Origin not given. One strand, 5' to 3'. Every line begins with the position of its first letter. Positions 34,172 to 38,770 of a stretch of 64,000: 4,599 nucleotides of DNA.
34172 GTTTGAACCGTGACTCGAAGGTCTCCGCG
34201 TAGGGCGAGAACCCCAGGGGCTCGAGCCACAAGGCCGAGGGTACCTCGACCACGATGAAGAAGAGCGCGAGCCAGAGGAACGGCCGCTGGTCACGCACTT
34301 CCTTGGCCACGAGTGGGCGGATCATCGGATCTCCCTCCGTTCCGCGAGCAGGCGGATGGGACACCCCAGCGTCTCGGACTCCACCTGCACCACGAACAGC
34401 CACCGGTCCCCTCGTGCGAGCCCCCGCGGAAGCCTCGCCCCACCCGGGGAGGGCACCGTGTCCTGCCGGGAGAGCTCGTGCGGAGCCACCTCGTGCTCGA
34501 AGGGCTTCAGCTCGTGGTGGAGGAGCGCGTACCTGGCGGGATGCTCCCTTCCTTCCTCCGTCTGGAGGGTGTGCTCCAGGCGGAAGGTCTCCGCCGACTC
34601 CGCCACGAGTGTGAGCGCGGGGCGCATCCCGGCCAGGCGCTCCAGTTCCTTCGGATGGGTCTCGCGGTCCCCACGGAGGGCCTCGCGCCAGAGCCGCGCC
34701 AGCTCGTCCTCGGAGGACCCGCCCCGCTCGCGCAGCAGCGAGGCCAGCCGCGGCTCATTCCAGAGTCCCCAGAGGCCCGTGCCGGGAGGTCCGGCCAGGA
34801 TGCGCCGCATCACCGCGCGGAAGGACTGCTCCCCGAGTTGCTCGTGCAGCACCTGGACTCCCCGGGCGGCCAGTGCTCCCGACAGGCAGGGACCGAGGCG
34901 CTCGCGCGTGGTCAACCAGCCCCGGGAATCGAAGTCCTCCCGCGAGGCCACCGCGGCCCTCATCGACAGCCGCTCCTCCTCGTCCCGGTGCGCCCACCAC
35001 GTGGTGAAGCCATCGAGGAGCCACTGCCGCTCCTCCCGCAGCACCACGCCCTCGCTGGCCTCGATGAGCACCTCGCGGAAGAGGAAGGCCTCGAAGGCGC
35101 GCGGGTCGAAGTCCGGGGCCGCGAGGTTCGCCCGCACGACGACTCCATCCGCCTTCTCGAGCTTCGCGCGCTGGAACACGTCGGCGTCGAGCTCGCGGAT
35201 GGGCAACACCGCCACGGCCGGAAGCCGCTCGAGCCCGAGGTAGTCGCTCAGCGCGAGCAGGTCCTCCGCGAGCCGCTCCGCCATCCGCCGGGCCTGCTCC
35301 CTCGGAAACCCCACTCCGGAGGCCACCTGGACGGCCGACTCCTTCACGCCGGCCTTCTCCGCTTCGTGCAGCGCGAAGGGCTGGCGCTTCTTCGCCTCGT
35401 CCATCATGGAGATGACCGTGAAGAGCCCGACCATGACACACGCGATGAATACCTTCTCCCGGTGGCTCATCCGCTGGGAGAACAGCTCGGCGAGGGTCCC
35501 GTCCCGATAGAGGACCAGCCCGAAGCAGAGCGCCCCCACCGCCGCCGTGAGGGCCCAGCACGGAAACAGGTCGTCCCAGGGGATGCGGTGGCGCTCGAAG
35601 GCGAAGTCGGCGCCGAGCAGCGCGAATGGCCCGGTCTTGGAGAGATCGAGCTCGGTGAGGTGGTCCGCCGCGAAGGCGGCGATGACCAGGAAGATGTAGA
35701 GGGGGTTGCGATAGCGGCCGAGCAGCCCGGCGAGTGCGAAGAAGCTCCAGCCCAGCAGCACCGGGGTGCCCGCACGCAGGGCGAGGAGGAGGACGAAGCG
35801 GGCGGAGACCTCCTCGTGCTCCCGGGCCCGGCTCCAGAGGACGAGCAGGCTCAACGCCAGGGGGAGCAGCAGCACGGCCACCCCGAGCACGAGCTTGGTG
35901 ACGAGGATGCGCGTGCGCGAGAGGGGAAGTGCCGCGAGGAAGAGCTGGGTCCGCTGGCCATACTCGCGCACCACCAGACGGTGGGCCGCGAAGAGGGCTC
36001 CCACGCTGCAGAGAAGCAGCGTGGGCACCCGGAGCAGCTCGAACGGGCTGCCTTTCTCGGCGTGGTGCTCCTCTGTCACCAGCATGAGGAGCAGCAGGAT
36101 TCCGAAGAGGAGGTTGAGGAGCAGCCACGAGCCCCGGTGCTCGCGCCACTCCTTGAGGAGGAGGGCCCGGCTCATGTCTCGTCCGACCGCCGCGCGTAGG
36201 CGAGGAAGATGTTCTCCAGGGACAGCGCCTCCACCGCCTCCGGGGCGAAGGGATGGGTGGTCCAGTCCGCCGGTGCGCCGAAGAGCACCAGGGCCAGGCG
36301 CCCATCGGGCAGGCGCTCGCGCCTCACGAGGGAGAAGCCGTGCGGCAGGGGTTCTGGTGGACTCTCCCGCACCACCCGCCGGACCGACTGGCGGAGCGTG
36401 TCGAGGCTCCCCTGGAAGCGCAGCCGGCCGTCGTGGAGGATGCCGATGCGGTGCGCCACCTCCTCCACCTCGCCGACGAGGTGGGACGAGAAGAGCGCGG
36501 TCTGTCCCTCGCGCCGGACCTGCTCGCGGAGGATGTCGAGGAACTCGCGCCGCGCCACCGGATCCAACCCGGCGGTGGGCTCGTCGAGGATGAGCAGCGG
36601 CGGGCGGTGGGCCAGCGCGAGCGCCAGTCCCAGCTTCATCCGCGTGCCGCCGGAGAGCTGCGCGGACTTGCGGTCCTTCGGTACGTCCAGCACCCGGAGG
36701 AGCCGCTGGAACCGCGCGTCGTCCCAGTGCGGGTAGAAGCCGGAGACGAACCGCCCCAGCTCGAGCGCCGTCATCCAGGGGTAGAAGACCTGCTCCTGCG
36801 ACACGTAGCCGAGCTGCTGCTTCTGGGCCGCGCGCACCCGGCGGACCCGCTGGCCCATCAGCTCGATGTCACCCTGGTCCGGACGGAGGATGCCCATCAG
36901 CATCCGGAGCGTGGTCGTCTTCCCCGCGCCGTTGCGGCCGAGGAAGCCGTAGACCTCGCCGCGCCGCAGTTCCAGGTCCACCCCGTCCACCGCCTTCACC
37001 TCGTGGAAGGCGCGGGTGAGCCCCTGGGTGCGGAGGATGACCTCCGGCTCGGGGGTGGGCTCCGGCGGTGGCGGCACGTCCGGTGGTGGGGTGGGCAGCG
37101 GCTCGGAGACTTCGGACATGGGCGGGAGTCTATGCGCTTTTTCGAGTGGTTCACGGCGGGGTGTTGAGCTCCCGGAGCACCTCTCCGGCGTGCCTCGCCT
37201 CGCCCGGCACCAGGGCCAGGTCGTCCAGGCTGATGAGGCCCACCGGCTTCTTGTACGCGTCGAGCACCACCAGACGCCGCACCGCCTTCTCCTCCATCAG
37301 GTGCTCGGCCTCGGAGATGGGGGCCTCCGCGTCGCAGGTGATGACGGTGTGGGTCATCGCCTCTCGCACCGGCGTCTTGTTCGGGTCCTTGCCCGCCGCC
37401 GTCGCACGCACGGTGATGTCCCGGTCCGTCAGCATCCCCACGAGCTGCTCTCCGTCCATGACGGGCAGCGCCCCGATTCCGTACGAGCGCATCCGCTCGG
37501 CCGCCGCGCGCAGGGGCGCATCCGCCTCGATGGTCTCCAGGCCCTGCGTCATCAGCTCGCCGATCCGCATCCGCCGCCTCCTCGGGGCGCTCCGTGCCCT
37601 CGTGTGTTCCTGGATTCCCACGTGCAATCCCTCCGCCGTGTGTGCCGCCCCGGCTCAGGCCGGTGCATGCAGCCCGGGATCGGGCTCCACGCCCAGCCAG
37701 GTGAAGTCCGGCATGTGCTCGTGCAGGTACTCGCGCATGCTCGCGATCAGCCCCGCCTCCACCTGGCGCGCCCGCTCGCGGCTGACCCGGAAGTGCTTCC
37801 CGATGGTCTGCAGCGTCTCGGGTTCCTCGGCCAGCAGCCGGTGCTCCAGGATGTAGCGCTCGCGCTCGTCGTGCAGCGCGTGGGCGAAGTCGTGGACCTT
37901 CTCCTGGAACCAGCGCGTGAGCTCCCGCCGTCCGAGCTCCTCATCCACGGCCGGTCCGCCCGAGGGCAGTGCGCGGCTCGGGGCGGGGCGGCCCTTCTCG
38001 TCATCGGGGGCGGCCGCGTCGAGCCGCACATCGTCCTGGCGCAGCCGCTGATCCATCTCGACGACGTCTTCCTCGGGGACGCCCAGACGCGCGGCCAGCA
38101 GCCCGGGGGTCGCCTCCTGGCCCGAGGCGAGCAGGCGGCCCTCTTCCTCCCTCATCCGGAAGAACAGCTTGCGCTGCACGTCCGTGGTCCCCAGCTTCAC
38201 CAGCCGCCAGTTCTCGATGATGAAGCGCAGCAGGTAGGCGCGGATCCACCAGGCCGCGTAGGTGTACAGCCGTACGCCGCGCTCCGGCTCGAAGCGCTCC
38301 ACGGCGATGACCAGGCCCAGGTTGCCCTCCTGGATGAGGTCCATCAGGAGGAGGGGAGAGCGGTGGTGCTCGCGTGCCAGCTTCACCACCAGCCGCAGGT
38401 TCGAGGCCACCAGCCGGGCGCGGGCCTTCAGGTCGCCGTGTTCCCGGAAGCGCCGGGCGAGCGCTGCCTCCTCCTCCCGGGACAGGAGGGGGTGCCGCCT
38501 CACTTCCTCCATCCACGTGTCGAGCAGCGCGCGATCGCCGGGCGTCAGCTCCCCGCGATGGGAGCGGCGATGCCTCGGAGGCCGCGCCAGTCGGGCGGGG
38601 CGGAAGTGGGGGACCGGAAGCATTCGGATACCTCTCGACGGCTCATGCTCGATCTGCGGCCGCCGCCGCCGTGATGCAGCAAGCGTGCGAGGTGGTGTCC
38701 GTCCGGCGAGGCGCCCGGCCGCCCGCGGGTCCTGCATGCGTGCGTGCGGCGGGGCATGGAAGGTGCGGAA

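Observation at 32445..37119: ABC exporter with an active and a pseudo-peptidase permease pair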

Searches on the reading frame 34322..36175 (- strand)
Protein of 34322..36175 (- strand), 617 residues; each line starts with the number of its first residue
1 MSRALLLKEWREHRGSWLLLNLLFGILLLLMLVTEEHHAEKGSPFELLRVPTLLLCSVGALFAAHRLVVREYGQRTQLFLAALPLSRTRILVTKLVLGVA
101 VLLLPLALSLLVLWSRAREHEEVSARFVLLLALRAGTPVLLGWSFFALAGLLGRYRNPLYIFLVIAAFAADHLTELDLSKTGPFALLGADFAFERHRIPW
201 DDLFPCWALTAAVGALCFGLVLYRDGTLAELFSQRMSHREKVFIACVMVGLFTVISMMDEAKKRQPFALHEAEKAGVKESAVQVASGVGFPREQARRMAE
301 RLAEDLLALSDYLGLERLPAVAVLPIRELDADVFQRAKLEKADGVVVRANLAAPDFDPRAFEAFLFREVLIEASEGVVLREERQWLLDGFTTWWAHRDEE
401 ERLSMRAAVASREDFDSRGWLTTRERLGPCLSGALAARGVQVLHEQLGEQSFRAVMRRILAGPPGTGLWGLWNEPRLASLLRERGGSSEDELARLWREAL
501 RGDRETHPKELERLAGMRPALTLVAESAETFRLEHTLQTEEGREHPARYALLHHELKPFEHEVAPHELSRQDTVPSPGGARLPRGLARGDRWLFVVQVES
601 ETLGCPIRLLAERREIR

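Call 3: search_protein_families(library=pfam, proteins=[window:34322-36175:-], max_evalue=1)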
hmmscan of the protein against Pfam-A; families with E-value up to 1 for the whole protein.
window:34322-36175:- (617 aa): 4 families
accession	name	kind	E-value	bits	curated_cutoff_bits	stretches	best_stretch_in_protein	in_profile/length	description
PF12679.13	ABC2_membrane_2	-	0.00095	18.9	27.2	1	51-142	73-165/283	ABC-2 family transporter protein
PF12730.13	ABC2_membrane_4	-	0.007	16.8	27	1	22-114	23-120/179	ABC-2 family transporter protein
PF15038.11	Jiraiya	-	0.018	15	27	1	48-113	63-127/169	Jiraiya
PF12698.13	ABC2_membrane_3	-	0.6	9.6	31.6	0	56-135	173-233/347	ABC-2 family transporter protein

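Call 4: search_protein_families(library=ncbifam, proteins=[window:34322-36175:-], max_evalue=1)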
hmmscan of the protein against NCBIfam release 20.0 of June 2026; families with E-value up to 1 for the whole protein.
window:34322-36175:- (617 aa): 0 families

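Call 8: search_solved_structures(query=window:34322-36175:-, max_evalue=10, show_alignments=1)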
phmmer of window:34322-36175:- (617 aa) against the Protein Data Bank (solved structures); distinct sequences matched with E-value up to 10: 9.
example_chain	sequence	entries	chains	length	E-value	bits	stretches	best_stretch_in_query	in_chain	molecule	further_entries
2b86_A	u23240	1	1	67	0.85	11.3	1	378-402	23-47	Cytoplasmic protein NCK2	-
7y4w_W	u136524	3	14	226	1.2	10.8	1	71-164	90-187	Derlin-1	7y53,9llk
5qu4_A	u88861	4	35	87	1.4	10.6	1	350-400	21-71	Cytoplasmic protein NCK1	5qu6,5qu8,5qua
2jxb_A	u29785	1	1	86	1.5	10.5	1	378-402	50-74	T-cell surface glycoprotein CD3 epsilon chain, Cytoplasmic protein NCK2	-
7czb_A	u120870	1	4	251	1.5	10.5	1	71-164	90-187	Derlin-1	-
7y59_W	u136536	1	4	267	1.7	10.3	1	71-164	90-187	Derlin-1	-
5qu2_A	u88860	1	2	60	1.8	10.2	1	372-400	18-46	Cytoplasmic protein NCK1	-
2js2_A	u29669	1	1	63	1.9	10.2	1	372-400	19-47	Cytoplasmic protein NCK1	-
5qu5_A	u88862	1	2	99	1.9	10.1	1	357-400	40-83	Cytoplasmic protein NCK1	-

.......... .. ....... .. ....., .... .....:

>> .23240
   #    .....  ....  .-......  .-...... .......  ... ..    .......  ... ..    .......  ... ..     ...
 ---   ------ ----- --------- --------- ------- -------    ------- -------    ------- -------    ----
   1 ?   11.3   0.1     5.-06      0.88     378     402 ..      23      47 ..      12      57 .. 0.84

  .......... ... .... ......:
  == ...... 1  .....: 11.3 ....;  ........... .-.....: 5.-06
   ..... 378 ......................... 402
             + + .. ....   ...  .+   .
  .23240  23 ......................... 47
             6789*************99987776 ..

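Call 10: find_homologous_proteins(query=window:34322-36175:-)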
Query window:34322-36175:- (617 aa): 165 proteins with E <= 0.001 among 8000 candidates; the best 120 are listed.
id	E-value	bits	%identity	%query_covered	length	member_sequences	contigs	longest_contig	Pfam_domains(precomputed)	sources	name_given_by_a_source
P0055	0.0e+0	1207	90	100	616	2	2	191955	-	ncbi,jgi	jgi:hypothetical protein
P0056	0.0e+0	1118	83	100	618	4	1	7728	-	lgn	-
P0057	0.0e+0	1109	82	100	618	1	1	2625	-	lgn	-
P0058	0.0e+0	1089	80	100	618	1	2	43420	-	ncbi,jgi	jgi:hypothetical protein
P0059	0.0e+0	1084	80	100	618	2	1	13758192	-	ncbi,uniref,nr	ncbi:hypothetical protein [Archangium lansingense]|uniref:ABC transporter permease n=1 Tax=Archangiu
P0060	0.0e+0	1077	80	100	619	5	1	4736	PF12679.14,PF26999.1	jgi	jgi:hypothetical protein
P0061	0.0e+0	1067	80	100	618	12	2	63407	-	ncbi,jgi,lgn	jgi:uncharacterized integral membrane protein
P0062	0.0e+0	1024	77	100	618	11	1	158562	-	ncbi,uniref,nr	ncbi:MAG TPA: hypothetical protein VFZ09_27705 [Archangium sp.]|uniref:hypothetical protein n=1 Tax=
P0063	1.2e-295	1000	75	100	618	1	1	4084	-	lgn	-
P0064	2.9e-291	986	75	100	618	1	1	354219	-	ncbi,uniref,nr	ncbi:hypothetical protein [Archangium lipolyticum]|uniref:hypothetical protein n=1 Tax=Archangium li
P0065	2.6e-283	959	73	100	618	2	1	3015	-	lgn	-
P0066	6.7e-273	925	70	100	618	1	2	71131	-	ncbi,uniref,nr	ncbi:hypothetical protein HPC49_03730 [Pyxidicoccus fallax]|uniref:Uncharacterized protein n=1 Tax=P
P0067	2.4e-270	916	70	100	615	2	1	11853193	-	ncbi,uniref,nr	ncbi:hypothetical protein [Cystobacter fuscus]|uniref:hypothetical protein n=1 Tax=Cystobacter fuscu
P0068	1.7e-259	881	68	100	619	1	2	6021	-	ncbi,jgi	jgi:hypothetical protein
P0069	3.8e-252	856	66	100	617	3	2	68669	-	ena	-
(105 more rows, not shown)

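Call 28: predict_structure(alignment_id=A2)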
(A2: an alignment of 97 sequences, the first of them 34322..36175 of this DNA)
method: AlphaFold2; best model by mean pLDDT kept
length: 617 residues; sequences in the alignment: 97
mean_pLDDT: 89.9   pTM: 0.72
mean pLDDT of the five models: 89.9, 89.6, 87.8, 87.7, 87.1
residues with pLDDT >= 90: 394; 70-90: 197; 50-70: 26; < 50: 0
segments of 3 or more residues with pLDDT < 50: none
pLDDT, mean of each block of 10 residues (from residue 1): 83 91 91 78 88 95 93 65 80 94 96 92 93 97 96 90 85 77 89 90 95 95 79 84 90 82 79 91 93 96 97 93 93 86 89 94 96 89 93 95 96 91 93 97 96 94 68 82 88 96 96 93 95 95 86 87 87 91 93 95 92 93
secondary structure, 60 per line:
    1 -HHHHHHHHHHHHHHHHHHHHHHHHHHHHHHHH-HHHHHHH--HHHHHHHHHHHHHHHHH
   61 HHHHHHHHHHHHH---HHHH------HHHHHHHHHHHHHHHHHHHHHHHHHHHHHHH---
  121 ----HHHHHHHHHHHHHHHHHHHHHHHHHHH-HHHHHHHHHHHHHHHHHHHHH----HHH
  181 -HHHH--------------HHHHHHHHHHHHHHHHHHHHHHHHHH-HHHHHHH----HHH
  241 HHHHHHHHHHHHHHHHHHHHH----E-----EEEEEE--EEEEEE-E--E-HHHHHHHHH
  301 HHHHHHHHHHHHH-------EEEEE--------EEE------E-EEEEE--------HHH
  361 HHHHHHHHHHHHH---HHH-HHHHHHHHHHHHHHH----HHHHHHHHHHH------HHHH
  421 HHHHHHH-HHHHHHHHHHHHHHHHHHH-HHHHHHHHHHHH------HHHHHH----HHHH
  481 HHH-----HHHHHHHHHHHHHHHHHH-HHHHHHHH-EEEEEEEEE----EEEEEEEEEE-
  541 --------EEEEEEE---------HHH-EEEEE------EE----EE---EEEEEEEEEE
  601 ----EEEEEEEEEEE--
elements in order: H2-33 H35-41 H44-73 H77-80 H87-117 H125-151 H153-173 H182-185 H200-225 H227-233 H238-261 E272-277 E280-285 H292-313 E321-325 E334-336 E345-349 H358-373 H381-395 H400-410 H417-427 H429-447 H449-460 H467-472 H477-483 H489-506 H508-515 E517-525 E530-539 E549-555 E569-573 E591-600 E605-615

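Call 32: fold_search(model_id=the predicted structure, library=pdb)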
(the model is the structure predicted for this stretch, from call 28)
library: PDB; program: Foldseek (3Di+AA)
matches with E <= 10: 1132; with E <= 0.001: 0
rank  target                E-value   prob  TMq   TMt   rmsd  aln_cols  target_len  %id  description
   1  4z7i_A                1.8e-03  1.00  0.24  0.18  18.1       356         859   10  Crystal structure of insulin regulated aminopeptidase in complex with ligand (released 2015-08-26)
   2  5c97_A                2.2e-03  1.00  0.25  0.19  17.4       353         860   10  Insulin regulated aminopeptidase (released 2015-08-26)
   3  2yd0_A                2.5e-03  1.00  0.23  0.17  17.9       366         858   10  Crystal structure of the soluble domain of human endoplasmic reticulum aminopeptidase 1 ERAP1 (released 2011-04-13)
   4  4z7i_B                2.6e-03  1.00  0.24  0.18  17.8       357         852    9  Crystal structure of insulin regulated aminopeptidase in complex with ligand (released 2015-08-26)
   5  4p8q_A                2.8e-03  1.00  0.22  0.17  17.6       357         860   10  Crystal Structure of Human Insulin Regulated Aminopeptidase with Alanine in Active Site (released 2014-12-03)
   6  6m8p_A                3.3e-03  1.00  0.25  0.19  17.9       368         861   11  Human ERAP1 bound to phosphinic pseudotripeptide inhibitor DG013 (released 2019-12-18)
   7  4e36_A                4.3e-03  1.00  0.25  0.19  17.0       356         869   13  Crystal structure of the human Endoplasmic Reticulum Aminopeptidase 2 variant N392K (released 2012-08-29)
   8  3qnf_C                4.7e-03  1.00  0.22  0.17  17.9       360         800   11  Crystal structure of the open state of human endoplasmic reticulum aminopeptidase 1 ERAP1 (released 2011-02-23)
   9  3se6_A                5.6e-03  1.00  0.22  0.16  18.3       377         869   12  Crystal structure of the human Endoplasmic Reticulum Aminopeptidase 2 (released 2011-12-21)
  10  1z1w                  8.7e-03  1.00  0.23  0.19  16.6       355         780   12  Crystal structures of the tricorn interacting facor F3 from Thermoplasma acidophilum, a zinc aminopeptidase in three dif (released 2005-05-31)
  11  8h6k_5D               1.0e-02  0.91  0.15  0.07  19.1       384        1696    9  Cryo-EM structure of human exon-defined spliceosome in the mature B state. (released 2024-05-01)
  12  5c97_B                1.3e-02  1.00  0.24  0.18  17.6       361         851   10  Insulin regulated aminopeptidase (released 2015-08-26)
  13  7z28_A                1.5e-02  1.00  0.24  0.18  17.6       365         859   11  High-resolution crystal structure of ERAP1 with bound bestatin analogue inhibitor (released 2022-07-27)
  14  4f91                  1.5e-02  0.84  0.15  0.07  18.8       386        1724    9  Brr2 Helicase Region (released 2012-10-17)
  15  4jbs_B                1.7e-02  0.99  0.22  0.17  17.1       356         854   11  Crystal structure of the human Endoplasmic Reticulum Aminopeptidase 2 in complex with PHOSPHINIC PSEUDOTRIPEPTIDE inhi (released 2013-12-11)
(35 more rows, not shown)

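Call 35: search_protein_families(library=pfam, proteins=[P0060], max_evalue=1)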
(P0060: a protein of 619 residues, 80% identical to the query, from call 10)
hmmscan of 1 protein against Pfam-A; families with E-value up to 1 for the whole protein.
P0060 (619 aa): 2 families
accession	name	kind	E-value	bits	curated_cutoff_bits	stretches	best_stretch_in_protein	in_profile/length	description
PF12679.13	ABC2_membrane_2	-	3.8e-06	26.8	27.2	1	55-129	77-135/283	ABC-2 family transporter protein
PF12730.13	ABC2_membrane_4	-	0.0068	16.8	27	1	13-113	12-119/179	ABC-2 family transporter protein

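Call 78: search_protein_families(library=padloc, proteins=[window:34322-36175:-], max_evalue=0.001)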
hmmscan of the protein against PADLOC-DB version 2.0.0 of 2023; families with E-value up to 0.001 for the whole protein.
window:34322-36175:- (617 aa): 0 families

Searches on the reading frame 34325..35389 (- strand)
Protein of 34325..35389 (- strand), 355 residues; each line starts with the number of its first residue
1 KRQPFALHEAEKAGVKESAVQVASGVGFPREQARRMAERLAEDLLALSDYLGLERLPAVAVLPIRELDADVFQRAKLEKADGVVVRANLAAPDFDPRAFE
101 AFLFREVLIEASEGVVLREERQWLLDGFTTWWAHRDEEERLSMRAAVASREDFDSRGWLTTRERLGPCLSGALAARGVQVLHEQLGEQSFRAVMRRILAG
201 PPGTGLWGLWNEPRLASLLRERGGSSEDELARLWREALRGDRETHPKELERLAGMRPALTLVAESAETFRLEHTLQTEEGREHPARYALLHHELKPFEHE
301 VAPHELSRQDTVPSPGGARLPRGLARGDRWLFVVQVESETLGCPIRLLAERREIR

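Call 52: search_protein_families(library=pfam, proteins=[window:34325-35389:-], max_evalue=10)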
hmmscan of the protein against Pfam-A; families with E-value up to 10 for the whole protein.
window:34325-35389:- (355 aa): 2 families
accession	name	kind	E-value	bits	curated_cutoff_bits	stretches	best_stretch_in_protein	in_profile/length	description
PF06931.17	Adeno_E4_ORF3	-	0.17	12.7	27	1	54-112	11-69/113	Mastadenovirus E4 ORF3 protein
PF20594.3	DUF6794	-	0.26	11.7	27.1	1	207-232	48-73/83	Domain of unknown function (DUF6794)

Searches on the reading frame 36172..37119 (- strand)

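Call 3: search_protein_families(library=pfam, proteins=[window:36172-37119:-], max_evalue=1)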
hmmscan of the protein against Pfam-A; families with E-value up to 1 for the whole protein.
window:36172-37119:- (315 aa): 11 families
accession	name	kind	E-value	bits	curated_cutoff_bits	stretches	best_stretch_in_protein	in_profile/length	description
PF00005.33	ABC_tran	-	2.2e-31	109.7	25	1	45-183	2-137/137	ABC transporter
PF13304.12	AAA_21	-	4.1e-13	50.5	27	2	151-214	234-299/304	AAA domain, putative AbiEii toxin, Type IV TA system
PF02463.25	SMC_N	-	0.00033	20.6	40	1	154-206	136-191/220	RecF/RecN/SMC N terminal domain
PF13401.12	AAA_22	-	0.009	16.8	27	1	61-216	12-122/130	AAA domain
PF13558.12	SbcC_Walker_B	-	0.075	13.7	27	1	171-198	62-89/90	SbcC/RAD50-like, Walker B motif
PF00448.28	SRP54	-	0.089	12.9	22.7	1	57-105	4-50/196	SRP54-type protein, GTPase domain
PF13555.12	AAA_29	-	0.12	12.6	27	1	45-82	13-50/61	P-loop containing region of AAA domain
PF18604.6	PreAtp-grasp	-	0.16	13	27.5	0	174-227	38-94/94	Pre ATP-grasp domain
PF25199.1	nSTAND_NTPase5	-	0.2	11.9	34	0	52-73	39-60/145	Novel STAND NTPase 5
PF13476.12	AAA_23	-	0.26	12.4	27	1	46-74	12-39/201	AAA domain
PF04310.18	MukB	-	0.27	11.4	23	1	59-85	31-57/226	MukB N-terminal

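Call 4: search_protein_families(library=ncbifam, proteins=[window:36172-37119:-], max_evalue=1)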
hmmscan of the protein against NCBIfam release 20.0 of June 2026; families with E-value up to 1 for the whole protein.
window:36172-37119:- (315 aa): 209 families (the best 25 are shown)
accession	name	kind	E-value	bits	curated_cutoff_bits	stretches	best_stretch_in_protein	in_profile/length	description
NF047565.1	PSM_export_PmtA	equivalog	5.8e-53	180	350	1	44-249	17-222/282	phenol-soluble modulin export ABC transporter ATP-binding protein PmtA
TIGR01188.1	drrA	subfamily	2.8e-48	164.8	312.45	1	37-250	2-219/302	daunorubicin resistance ABC transporter, ATP-binding protein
NF033858.1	ABC2_perm_RbbA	equivalog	8.8e-48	162.9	1050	1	18-244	256-486/909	ribosome-associated ATPase/putative transporter RbbA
TIGR03740.1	galliderm_ABC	subfamily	1.6e-44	152.2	309.75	1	29-240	1-209/223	lantibiotic protection ABC transporter ATP-binding subunit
TIGR03864.1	PQQ_ABC_ATP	hypoth_equivalog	7.1e-40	136.9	302.25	1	29-246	2-223/236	ABC transporter, ATP-binding subunit, PQQ-dependent alcohol dehydrogenase system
NF010060.0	PRK13537.1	equivalog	7e-38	130.3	521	1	26-242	13-233/314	nodulation factor ABC transporter ATP-binding protein NodI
TIGR03522.1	GldA_ABC_ATP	equivalog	7.5e-37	127.4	402.6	1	30-245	4-222/301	gliding motility-associated ABC transporter ATP-binding subunit GldA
TIGR04406.1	LPS_export_lptB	equivalog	2.7e-34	118.5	240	1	29-243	2-223/239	LPS export ABC transporter ATP-binding protein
TIGR03410.1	urea_trans_UrtE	equivalog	4.3e-34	118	285.8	1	30-245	2-222/230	urea ABC transporter ATP-binding subunit UrtE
TIGR04521.1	ECF_ATPase_2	equivalog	7.5e-34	117.1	330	1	39-245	16-235/279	energy-coupling factor transporter ATPase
TIGR00968.1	3a0106s01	subfamily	2.4e-33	115.6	342.75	1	34-242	6-218/237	sulfate ABC transporter ATP-binding protein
NF010059.0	PRK13536.1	equivalog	7.1e-33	113.8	549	1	26-237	41-256/342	nodulation factor ABC transporter ATP-binding protein NodI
NF011967.0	PRK15439.1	equivalog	1.3e-31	109.6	586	2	25-117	8-102/510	autoinducer 2 ABC transporter ATP-binding protein LsrA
TIGR01186.1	proV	subfamily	5e-31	108.1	326.6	1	42-235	7-210/363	betaine/proline/choline family ABC transporter ATP-binding protein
TIGR01288.1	nodI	equivalog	5.3e-31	107.7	424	1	31-242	7-222/303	nodulation factor ABC transporter ATP-binding protein NodI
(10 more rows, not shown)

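Call 78: search_protein_families(library=padloc, proteins=[window:36172-37119:-], max_evalue=0.001)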
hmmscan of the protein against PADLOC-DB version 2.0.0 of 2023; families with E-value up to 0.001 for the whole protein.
window:36172-37119:- (315 aa): 6 families
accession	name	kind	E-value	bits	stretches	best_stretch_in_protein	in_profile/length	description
PDLC04135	mad3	-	1.7e-27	95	2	147-230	256-339/374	mads_3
PDLC02980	AriA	-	3.2e-13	48.3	1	115-213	176-298/304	-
PDLC04140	mad8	-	2.9e-10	38.2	1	43-79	16-52/314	mads_8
PDLC02914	ATPase-Toprim_I-B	-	5.6e-06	23.8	0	171-213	201-243/443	-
PDLC04175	HEC-01A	-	6.4e-05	20.2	0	151-202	245-298/363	-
PDLC04176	HEC-01A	-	0.00093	16.6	0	155-205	256-309/371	-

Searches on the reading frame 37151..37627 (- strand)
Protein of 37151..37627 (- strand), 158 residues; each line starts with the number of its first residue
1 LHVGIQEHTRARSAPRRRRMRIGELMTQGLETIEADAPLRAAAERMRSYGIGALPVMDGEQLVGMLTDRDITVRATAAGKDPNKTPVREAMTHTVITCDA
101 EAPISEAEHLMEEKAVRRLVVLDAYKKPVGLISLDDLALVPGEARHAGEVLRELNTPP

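Call 69: search_protein_families(library=pfam, proteins=[window:37151-37627:-], max_evalue=0.001)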
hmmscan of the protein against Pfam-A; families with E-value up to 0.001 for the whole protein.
window:37151-37627:- (158 aa): 1 family
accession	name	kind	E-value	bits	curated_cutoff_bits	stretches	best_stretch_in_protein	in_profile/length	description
PF00571.33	CBS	-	3.2e-28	98.2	24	2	22-71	1-51/57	CBS domain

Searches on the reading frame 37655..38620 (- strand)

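Call 69: search_protein_families(library=pfam, proteins=[window:37655-38620:-], max_evalue=0.001)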
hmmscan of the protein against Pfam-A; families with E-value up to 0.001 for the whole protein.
window:37655-38620:- (321 aa): 3 families
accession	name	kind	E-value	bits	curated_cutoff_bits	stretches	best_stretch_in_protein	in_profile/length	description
PF04542.20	Sigma70_r2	-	1.6e-16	60.3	24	1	70-139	1-70/71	Sigma-70 region 2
PF00140.25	Sigma70_r1_2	-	2.3e-07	31.1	22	1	38-62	8-32/34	Sigma-70 factor, region 1.2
PF04545.22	Sigma70_r4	-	9.8e-07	28.6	24.1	1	251-290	6-43/50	Sigma-70, region 4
